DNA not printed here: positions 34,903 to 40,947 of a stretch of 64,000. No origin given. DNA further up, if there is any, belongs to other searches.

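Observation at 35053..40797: Ski2-like DExH helicase with a ~900-aa uncharacterised N-terminal region, in one exon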

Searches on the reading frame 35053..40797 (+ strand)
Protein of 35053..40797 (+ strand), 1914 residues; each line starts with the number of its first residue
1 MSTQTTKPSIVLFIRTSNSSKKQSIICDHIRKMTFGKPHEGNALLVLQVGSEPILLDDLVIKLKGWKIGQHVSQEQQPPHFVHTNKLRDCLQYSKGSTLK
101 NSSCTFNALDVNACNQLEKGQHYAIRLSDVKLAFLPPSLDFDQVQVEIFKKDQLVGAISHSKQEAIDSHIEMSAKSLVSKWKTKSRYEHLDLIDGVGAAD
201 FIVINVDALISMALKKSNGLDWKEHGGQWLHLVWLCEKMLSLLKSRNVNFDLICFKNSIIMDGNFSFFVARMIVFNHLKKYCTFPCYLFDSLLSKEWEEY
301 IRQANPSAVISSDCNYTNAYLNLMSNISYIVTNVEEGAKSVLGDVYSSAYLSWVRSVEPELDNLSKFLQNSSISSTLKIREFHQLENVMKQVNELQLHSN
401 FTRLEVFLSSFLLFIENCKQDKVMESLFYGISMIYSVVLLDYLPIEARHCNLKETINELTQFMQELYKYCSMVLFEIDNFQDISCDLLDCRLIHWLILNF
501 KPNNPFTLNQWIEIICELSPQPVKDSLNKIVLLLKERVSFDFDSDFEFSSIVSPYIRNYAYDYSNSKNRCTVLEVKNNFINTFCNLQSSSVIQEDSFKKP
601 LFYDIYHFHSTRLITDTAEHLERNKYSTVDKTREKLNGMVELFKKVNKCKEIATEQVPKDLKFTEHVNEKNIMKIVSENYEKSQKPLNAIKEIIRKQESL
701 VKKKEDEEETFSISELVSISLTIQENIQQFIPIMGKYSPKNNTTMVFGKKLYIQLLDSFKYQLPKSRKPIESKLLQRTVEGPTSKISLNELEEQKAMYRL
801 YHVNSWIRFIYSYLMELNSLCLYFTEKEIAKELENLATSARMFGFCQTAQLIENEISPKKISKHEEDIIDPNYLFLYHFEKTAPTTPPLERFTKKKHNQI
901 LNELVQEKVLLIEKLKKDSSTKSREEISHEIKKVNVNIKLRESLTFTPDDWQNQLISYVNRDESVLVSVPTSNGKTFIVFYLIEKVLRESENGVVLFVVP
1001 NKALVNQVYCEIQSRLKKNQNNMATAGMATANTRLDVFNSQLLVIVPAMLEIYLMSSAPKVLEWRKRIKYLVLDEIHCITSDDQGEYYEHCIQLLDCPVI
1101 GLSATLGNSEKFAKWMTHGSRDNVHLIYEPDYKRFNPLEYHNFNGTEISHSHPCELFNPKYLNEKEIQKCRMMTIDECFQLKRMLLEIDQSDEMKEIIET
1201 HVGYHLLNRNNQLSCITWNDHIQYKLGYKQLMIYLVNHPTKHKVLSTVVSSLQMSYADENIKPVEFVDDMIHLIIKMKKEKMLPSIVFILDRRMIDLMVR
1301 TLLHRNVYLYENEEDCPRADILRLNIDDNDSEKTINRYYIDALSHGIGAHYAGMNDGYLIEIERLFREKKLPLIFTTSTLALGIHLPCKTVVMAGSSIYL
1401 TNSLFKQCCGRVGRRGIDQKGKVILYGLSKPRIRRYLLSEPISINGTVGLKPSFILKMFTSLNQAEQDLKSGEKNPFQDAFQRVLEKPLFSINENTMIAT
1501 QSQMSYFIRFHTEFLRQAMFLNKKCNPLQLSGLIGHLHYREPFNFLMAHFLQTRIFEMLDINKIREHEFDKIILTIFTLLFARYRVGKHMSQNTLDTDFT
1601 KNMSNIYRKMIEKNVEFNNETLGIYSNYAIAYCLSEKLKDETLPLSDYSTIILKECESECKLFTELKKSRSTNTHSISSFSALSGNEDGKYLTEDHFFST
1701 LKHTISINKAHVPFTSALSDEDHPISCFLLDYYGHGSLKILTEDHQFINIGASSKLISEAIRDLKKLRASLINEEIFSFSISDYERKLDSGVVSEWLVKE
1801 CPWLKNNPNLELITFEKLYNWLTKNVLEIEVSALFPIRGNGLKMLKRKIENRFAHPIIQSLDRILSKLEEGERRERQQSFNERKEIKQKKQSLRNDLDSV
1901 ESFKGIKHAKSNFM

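Call 3: search_protein_families(library=pfam, proteins=[window:35053-40797:+], max_evalue=0.1)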
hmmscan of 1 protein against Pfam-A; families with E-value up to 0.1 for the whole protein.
window:35053-40797:+ (1914 aa): 5 families
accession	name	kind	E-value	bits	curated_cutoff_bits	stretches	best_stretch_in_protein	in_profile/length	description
PF00270.35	DEAD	-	1.6e-24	86.9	26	1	952-1108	4-163/167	DEAD/DEAH box helicase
PF04851.21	ResIII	-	1.5e-13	51.5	22.5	1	952-1106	20-162/164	Type III restriction enzyme, res subunit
PF00271.37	Helicase_C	-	4.2e-05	24.2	23.5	1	1344-1416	39-110/110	Helicase conserved C-terminal domain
PF02500.21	DNA_pack_N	-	0.0014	19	25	0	964-1019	185-239/278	Probable DNA packing protein, N-terminus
PF09848.15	SLFN-g3_helicase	-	0.027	14.2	24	0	974-1081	13-93/354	Schlafen group 3, DNA/RNA helicase domain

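Call 4: search_solved_structures(query=window:35053-40794:+, max_evalue=0.01)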
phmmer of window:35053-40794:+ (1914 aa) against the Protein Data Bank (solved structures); distinct sequences matched with E-value up to 0.01: 54.
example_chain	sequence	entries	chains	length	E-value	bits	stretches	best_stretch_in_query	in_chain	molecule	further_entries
7ase_f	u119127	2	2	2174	9.1e-59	202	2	942-1117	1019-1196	kDDX60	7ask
6c90_A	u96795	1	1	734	1e-28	102.4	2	942-1143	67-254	Exosome RNA helicase MTR4,Exosome RNA helicase MTR4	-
6ro1_A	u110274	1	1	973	1.9e-28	101.5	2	942-1143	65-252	Exosome RNA helicase MTR4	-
6ieh_B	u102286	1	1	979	1.9e-28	101.5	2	942-1143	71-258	Exosome RNA helicase MTR4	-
6ieg_B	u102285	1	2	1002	2e-28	101.4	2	942-1143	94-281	Exosome RNA helicase MTR4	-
6d6q_M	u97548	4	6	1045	2.4e-28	101.2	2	942-1143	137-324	Exosome RNA helicase MTR4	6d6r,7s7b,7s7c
7z4y_B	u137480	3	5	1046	2.4e-28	101.2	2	942-1143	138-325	Exosome RNA helicase MTR4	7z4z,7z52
4xgt_A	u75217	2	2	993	1.5e-26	95.2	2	944-1141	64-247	FRQ-interacting RNA helicase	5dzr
5e02_A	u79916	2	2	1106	2.1e-26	94.7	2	944-1141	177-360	FRQ-interacting RNA helicase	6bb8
5ooq_A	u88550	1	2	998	2.3e-26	94.6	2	942-1143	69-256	ATP-dependent RNA helicase DOB1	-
4u4c_A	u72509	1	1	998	2.3e-26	94.6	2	942-1143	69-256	ATP-dependent RNA helicase DOB1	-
6ft6_MM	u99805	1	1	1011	2.4e-26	94.5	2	942-1143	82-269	ATP-dependent RNA helicase DOB1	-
2xgj_A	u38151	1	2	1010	2.4e-26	94.5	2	942-1143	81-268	ATP-DEPENDENT RNA HELICASE DOB1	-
6fsz_MM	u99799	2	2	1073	6e-25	89.9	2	942-1143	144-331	ATP-dependent RNA helicase DOB1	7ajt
4qu4_A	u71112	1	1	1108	9.9e-25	89.2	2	942-1143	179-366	ATP-dependent RNA helicase DOB1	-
8ro0_B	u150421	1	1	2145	6.4e-16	60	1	1330-1426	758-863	U5 small nuclear ribonucleoprotein 200 kDa helicase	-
5a9f_A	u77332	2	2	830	1.1e-06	29.4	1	1344-1427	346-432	DNA POLYMERASE THETA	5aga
9c5q_C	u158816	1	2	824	1.1e-06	29.4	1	1344-1427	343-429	DNA polymerase theta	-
9bh6_A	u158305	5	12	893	1.3e-06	29.2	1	1344-1427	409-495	DNA polymerase theta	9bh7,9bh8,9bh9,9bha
8w0a_C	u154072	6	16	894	1.3e-06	29.2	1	1344-1427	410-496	DNA polymerase theta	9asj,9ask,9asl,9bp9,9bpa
5a9j_A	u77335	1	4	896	1.3e-06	29.1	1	1344-1427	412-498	DNA POLYMERASE THETA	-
9osw_A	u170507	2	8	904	1.3e-06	29.1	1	1344-1427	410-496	DNA polymerase theta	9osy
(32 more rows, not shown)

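Call 5: find_homologous_proteins(query=window:35053-40794:+, max_evalue=0.00001)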
Query window:35053-40794:+ (1914 aa): 10 proteins with E <= 0.00001 among 5261 candidates.
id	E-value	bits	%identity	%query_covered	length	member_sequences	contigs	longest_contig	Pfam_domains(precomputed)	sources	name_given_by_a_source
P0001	0.0e+0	4344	100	100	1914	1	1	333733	PF00270.36,PF26076.1,PF04851.22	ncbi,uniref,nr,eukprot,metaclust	ncbi:predicted protein [Naegleria gruberi]|uniref:Predicted protein n=1 Tax=Naegleria gruberi TaxID=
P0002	5.2e-75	271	28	21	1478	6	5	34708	PF00270.36,PF26076.1,PF00271.38,PF04851.22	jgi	jgi:superfamily II RNA helicase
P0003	3.4e-67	245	42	9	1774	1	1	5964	PF00270.36,PF26167.2,PF26076.1,PF00271.38,PF23002.3,PF04851.22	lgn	-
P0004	7.4e-28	115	28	9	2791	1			PF00270.36,PF23002.3,PF04851.22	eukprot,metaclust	eukprot:jgi/Bigna1/84413/fgenesh1_pg.135_\|metaclust:status=active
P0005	6.9e-20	88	29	9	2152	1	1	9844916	PF02889.22,PF00270.36,PF18149.7,PF13604.13,PF13401.13,PF00271.38,PF26582.2,PF04851.22,PF23445.2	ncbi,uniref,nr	ncbi:activating signal cointegrator 1 complex subunit 3-like [Homarus americanus]|uniref:activating 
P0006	5.2e-17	79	31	7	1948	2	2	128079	PF02889.22,PF00270.36,PF00271.38,PF04851.22,PF23445.2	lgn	-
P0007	5.4e-17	79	31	7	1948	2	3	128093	PF02889.22,PF00270.36,PF00271.38,PF04851.22,PF23445.2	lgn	-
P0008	5.7e-14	69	30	7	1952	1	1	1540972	PF02889.22,PF00270.36,PF13401.13,PF00271.38,PF04851.22,PF23445.2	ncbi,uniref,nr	ncbi:RNA helicase Ecym_4766 [Eremothecium cymbalariae DBVPG|uniref:RNA helicase n=1 Tax=Eremothecium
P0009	1.5e-13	67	31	5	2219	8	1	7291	PF02889.22,PF00270.36,PF18149.7,PF21188.3,PF13401.13,PF00271.38,PF04851.22,PF23445.2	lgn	-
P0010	2.1e-13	67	31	5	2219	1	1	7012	PF02889.22,PF00270.36,PF18149.7,PF21188.3,PF13401.13,PF00271.38,PF04851.22,PF23445.2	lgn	-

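Call 6: search_solved_structures(query=window:35053-40794:+, max_evalue=1e-30, show_alignments=1)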
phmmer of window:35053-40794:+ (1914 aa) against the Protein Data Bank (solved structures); distinct sequences matched with E-value up to 1e-30: 1.
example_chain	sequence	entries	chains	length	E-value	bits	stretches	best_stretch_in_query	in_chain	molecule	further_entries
7ase_f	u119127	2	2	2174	9.1e-59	202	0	942-1117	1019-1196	kDDX60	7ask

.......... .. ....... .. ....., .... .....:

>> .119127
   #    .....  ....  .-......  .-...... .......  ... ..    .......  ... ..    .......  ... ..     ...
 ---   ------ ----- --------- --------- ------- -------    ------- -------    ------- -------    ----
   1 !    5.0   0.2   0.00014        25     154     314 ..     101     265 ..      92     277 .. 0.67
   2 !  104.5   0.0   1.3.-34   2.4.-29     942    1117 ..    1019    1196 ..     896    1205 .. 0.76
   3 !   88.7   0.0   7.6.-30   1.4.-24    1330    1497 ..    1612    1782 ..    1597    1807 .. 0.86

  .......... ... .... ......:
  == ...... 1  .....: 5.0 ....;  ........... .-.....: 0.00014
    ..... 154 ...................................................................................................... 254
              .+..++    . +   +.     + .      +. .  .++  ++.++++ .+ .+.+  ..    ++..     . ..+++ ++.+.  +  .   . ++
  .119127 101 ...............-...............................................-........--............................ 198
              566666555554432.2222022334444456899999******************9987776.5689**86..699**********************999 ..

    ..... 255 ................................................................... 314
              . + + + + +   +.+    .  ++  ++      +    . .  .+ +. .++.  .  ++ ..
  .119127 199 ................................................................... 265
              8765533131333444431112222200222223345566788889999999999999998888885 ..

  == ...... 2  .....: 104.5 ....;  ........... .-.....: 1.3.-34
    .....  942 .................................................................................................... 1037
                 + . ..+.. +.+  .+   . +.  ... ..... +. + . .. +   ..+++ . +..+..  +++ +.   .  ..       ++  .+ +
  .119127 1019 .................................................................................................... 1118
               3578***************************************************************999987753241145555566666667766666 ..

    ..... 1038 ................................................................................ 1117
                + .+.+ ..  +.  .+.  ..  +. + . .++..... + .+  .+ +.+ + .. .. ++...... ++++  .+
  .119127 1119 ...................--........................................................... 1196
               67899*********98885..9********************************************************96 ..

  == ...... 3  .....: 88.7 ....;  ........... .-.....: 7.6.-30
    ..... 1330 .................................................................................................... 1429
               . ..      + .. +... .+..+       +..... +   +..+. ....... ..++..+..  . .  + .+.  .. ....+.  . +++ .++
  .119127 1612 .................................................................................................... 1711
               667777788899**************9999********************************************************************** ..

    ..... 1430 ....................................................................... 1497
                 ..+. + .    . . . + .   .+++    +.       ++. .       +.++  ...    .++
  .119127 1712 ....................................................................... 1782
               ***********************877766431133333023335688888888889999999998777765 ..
